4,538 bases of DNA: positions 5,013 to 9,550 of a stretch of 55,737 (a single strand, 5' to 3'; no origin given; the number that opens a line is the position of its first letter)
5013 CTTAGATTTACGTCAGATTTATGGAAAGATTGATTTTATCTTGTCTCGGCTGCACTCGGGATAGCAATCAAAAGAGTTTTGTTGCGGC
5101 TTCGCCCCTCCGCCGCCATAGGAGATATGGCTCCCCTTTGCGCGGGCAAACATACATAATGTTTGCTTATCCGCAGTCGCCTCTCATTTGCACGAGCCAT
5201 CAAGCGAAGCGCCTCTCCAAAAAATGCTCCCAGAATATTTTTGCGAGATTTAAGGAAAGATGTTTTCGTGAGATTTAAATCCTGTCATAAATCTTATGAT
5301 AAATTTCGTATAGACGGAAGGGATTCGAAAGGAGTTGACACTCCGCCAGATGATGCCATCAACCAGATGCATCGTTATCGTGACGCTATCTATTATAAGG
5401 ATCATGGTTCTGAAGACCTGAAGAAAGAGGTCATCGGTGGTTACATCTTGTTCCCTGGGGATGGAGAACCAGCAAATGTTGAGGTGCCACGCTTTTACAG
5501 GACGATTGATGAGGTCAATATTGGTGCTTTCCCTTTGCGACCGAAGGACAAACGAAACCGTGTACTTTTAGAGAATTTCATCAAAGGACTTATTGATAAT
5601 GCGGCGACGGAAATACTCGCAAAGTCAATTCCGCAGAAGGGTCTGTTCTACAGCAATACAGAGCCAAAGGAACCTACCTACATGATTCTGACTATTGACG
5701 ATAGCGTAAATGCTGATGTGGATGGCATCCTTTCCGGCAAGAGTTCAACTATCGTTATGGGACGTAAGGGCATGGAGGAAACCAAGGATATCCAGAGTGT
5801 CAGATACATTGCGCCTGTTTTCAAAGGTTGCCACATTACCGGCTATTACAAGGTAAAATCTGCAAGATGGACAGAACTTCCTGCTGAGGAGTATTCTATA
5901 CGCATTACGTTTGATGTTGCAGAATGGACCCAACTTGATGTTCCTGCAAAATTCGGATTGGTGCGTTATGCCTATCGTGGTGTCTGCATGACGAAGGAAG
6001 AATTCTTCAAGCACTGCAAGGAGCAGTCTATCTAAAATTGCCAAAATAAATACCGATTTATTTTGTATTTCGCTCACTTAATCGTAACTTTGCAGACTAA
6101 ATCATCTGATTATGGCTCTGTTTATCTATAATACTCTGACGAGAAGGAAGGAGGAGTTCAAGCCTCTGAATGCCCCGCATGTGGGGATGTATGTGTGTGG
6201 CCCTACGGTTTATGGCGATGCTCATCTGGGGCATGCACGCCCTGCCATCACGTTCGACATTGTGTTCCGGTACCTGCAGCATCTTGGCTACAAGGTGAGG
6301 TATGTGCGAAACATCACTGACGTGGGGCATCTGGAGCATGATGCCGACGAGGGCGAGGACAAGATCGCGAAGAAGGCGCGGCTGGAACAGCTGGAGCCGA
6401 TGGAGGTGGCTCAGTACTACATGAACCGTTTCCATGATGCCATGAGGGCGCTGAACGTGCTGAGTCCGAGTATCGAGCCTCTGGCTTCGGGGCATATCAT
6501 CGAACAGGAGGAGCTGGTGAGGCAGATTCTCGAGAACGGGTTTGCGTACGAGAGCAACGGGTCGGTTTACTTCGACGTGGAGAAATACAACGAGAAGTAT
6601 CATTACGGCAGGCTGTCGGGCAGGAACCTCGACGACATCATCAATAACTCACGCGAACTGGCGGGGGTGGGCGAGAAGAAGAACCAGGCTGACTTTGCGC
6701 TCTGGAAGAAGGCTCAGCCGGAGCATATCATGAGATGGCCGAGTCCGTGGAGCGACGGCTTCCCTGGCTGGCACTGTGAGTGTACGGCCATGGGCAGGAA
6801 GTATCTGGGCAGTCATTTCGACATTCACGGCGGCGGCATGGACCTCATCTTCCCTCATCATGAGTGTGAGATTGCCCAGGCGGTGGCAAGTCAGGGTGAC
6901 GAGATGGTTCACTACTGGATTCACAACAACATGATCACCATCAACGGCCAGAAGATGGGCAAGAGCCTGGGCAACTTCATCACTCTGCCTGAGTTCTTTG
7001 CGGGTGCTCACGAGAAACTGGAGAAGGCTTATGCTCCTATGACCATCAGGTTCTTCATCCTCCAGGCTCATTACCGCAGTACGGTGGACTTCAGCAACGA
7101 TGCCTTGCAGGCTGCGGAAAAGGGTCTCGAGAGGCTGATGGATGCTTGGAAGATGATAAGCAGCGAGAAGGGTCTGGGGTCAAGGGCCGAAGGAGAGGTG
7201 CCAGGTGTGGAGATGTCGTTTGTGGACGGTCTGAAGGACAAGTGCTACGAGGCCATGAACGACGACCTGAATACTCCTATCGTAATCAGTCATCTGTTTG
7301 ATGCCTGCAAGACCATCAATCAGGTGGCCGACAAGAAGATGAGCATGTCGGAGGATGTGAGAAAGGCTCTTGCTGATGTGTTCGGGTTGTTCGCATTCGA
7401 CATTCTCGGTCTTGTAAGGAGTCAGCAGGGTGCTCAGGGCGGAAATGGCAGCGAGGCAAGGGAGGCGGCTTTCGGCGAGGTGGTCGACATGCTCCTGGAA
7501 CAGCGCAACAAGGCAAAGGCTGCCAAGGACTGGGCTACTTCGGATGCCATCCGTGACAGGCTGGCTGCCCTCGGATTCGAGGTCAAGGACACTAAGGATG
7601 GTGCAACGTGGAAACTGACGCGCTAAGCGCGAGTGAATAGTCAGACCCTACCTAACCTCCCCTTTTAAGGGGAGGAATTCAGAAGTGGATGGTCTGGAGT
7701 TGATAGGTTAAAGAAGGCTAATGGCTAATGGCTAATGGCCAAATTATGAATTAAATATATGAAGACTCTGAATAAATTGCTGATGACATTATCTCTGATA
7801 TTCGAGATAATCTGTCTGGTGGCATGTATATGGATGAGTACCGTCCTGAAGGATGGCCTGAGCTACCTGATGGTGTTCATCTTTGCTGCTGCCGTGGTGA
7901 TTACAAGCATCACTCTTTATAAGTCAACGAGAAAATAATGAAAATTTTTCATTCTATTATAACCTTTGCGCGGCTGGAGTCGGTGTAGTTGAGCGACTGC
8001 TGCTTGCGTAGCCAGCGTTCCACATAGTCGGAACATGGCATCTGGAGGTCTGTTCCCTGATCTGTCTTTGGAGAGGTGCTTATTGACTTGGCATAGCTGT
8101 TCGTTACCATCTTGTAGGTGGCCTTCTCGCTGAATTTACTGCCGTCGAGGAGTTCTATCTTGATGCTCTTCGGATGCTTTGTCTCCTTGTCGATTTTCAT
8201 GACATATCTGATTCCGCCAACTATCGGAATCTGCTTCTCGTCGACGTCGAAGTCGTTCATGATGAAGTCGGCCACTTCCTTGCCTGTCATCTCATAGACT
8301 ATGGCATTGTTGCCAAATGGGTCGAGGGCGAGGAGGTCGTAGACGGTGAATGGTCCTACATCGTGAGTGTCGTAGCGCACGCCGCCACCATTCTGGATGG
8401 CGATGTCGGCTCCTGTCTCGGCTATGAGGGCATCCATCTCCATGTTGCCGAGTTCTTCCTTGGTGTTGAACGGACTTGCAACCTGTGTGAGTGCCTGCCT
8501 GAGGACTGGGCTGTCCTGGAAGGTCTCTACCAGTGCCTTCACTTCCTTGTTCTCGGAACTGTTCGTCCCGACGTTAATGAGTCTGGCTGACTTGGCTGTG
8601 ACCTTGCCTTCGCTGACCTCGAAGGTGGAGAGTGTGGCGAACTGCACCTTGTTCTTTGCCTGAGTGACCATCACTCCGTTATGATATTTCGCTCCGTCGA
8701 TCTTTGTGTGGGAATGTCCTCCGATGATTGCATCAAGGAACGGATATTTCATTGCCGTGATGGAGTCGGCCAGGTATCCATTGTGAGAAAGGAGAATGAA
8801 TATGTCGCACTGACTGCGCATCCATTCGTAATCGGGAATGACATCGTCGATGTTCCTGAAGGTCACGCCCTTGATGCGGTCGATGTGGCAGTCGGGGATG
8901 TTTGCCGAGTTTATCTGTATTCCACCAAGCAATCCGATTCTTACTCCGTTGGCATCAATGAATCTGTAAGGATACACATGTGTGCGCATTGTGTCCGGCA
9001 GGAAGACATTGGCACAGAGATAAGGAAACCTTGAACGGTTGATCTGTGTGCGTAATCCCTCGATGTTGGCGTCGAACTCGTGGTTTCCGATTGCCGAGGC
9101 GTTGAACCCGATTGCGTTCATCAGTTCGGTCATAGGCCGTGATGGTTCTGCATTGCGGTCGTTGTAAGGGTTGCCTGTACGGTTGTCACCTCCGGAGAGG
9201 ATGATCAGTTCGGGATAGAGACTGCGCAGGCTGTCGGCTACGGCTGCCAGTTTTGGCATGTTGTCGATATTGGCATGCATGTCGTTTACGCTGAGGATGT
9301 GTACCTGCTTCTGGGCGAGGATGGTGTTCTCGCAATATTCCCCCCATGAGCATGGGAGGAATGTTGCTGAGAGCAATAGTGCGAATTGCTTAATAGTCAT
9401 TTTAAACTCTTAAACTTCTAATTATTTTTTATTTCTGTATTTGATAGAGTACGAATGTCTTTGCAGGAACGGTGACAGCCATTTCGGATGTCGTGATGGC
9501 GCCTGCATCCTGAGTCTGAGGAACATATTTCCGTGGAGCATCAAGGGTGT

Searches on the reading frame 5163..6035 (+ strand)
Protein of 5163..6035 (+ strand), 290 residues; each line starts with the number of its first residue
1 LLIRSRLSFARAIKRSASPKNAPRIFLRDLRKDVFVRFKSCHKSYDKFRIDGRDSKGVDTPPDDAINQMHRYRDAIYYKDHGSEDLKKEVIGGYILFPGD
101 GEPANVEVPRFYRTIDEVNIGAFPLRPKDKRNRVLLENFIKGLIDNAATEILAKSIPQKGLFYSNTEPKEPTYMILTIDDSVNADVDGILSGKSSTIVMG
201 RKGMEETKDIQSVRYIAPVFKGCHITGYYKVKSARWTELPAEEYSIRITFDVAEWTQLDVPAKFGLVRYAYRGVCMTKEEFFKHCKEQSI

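Call 9: search_protein_families(library=pfam, proteins=[window:5163-6035:+], max_evalue=0.01)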
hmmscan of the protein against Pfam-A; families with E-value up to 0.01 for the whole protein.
window:5163-6035:+ (290 aa): 1 family
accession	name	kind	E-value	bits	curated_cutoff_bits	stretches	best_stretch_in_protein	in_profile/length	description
PF04411.18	PDDEXK_7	-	3.9e-10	40.5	22.1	1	47-101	103-163/164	PD-(D/E)XK nuclease superfamily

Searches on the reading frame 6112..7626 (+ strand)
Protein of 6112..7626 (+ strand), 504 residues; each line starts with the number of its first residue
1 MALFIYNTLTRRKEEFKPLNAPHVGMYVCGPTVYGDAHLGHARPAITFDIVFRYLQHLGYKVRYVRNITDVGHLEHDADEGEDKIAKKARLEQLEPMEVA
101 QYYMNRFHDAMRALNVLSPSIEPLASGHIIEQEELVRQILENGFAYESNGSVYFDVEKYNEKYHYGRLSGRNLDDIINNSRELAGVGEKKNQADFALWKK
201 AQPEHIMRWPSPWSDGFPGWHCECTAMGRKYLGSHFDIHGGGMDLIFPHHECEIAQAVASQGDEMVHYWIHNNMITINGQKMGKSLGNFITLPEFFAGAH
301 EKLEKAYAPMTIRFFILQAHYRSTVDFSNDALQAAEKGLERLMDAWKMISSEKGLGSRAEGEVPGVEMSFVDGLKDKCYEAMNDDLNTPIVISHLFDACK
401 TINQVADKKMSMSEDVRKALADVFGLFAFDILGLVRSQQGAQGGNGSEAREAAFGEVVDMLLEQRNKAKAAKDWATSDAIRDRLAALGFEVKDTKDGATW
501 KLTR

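Call 31: search_protein_families(library=pfam, proteins=[window:6112-7626:+], max_evalue=0.0001)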
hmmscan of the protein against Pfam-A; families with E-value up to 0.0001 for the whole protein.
window:6112-7626:+ (504 aa): 5 families
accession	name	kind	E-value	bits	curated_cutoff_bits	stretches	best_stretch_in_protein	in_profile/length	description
PF01406.26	tRNA-synt_1e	-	1.2e-105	353.7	27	1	16-336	2-300/301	tRNA synthetases class I (C) catalytic domain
PF09190.17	DALR_2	-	2.3e-11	44.5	22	1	379-427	3-56/57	DALR domain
PF09334.17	tRNA-synt_1g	-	5.5e-10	39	20.1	1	33-158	10-126/391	tRNA synthetases class I (M)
PF23493.1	CysS_C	-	1.8e-08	34.8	23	1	454-500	4-50/51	Cysteinyl-tRNA ligase anticodon binding domain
PF00133.28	tRNA-synt_1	-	5.2e-06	25.9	22.7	0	25-66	26-67/414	tRNA synthetases class I (I, L, M and V)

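Call 85: list_cluster_members(proteins=[window:6112-7623:+, window:23827-25803:-, window:31897-32922:-, window:15000-15884:+, window:17750-18778:-])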
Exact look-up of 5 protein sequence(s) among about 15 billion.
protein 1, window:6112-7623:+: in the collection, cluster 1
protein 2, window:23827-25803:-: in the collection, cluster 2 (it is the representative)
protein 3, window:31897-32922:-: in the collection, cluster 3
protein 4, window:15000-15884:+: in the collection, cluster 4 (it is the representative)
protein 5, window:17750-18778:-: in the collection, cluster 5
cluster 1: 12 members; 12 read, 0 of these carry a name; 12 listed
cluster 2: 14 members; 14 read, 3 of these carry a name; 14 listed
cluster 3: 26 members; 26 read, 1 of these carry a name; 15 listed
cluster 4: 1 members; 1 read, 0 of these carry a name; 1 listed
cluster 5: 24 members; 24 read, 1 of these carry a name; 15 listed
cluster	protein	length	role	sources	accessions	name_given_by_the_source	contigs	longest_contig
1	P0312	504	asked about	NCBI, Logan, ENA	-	-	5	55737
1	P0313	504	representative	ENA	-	-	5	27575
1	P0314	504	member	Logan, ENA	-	-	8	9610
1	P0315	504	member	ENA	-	-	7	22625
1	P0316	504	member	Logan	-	-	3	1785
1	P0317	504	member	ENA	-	-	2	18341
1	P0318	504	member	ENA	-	-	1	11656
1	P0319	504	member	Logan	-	-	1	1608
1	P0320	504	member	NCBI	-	-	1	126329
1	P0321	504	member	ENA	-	-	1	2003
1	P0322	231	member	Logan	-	-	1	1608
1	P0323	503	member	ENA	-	-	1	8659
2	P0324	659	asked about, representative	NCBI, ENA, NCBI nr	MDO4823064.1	MAG: fumarate reductase/succinate dehydrogenase flavoprotein subunit [Bacteroidales ... | fumarate reductase/succinate dehydrogenase flavoprotein subunit [Bacteroidales bacterium]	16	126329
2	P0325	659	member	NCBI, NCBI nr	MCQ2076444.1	MAG: fumarate reductase/succinate dehydrogenase flavoprotein subunit [Bacteroidaceae ... | fumarate reductase/succinate dehydrogenase flavoprotein subunit [Bacteroidaceae bacterium]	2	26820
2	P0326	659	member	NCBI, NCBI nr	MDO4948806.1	MAG: fumarate reductase/succinate dehydrogenase flavoprotein subunit [Bacteroidales ... | fumarate reductase/succinate dehydrogenase flavoprotein subunit [Bacteroidales bacterium]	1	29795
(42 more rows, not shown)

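Call 86: find_encoding_contigs(protein=P0320, flank=10000, max_places=3)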
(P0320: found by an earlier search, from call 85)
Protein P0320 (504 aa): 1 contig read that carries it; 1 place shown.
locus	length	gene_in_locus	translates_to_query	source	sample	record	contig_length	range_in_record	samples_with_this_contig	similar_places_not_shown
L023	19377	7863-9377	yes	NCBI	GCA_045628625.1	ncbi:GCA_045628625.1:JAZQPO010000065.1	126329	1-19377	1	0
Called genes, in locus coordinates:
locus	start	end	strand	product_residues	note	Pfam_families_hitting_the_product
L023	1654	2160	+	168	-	-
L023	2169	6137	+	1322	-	PF13306:LRR_5, PF13306:LRR_5, PF02368:Big_2, PF02368:Big_2, PF26918:Ig_Eae (weak), PF02368:Big_2, PF18998:Flg_new_2, PF00404:Dockerin_1, +7 more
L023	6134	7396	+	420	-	-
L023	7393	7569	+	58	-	-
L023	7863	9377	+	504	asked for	PF00133:tRNA-synt_1 (faint), PF01406:tRNA-synt_1e, PF09334:tRNA-synt_1g (weak), PF09190:DALR_2, PF23493:CysS_C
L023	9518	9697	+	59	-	-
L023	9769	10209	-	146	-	-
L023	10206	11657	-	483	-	PF00149:Metallophos, PF02872:5_nucleotid_C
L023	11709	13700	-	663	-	PF02018:CBM_4_9, PF22848:ASD1_dom, PF06964:Alpha-L-AF_C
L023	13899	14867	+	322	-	PF01699:Na_Ca_ex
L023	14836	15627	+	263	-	PF13175:AAA_15 (faint), PF00005:ABC_tran, PF13304:AAA_21 (faint)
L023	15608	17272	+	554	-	PF13734:Inhibitor_I69, PF01640:Peptidase_C10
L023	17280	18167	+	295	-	PF00483:NTP_transferase, PF12804:NTP_transf_3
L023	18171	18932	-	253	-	PF13505:OMP_b-brl (weak)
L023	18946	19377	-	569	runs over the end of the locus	PF02771:Acyl-CoA_dh_N, PF02770:Acyl-CoA_dh_M, PF00441:Acyl-CoA_dh_1, PF08028:Acyl-CoA_dh_2, PF12186:AcylCoA_dehyd_C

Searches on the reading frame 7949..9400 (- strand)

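Call 31: search_protein_families(library=pfam, proteins=[window:7949-9400:-], max_evalue=0.0001)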
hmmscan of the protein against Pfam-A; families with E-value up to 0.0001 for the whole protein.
window:7949-9400:- (483 aa): 2 families
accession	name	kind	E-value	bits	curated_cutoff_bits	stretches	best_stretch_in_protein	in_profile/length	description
PF02872.23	5_nucleotid_C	-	4.1e-21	76.2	23.6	1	313-437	20-146/158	5'-nucleotidase, C-terminal domain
PF00149.33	Metallophos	-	2.7e-10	41.4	21.5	1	34-232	2-190/191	Calcineurin-like phosphoesterase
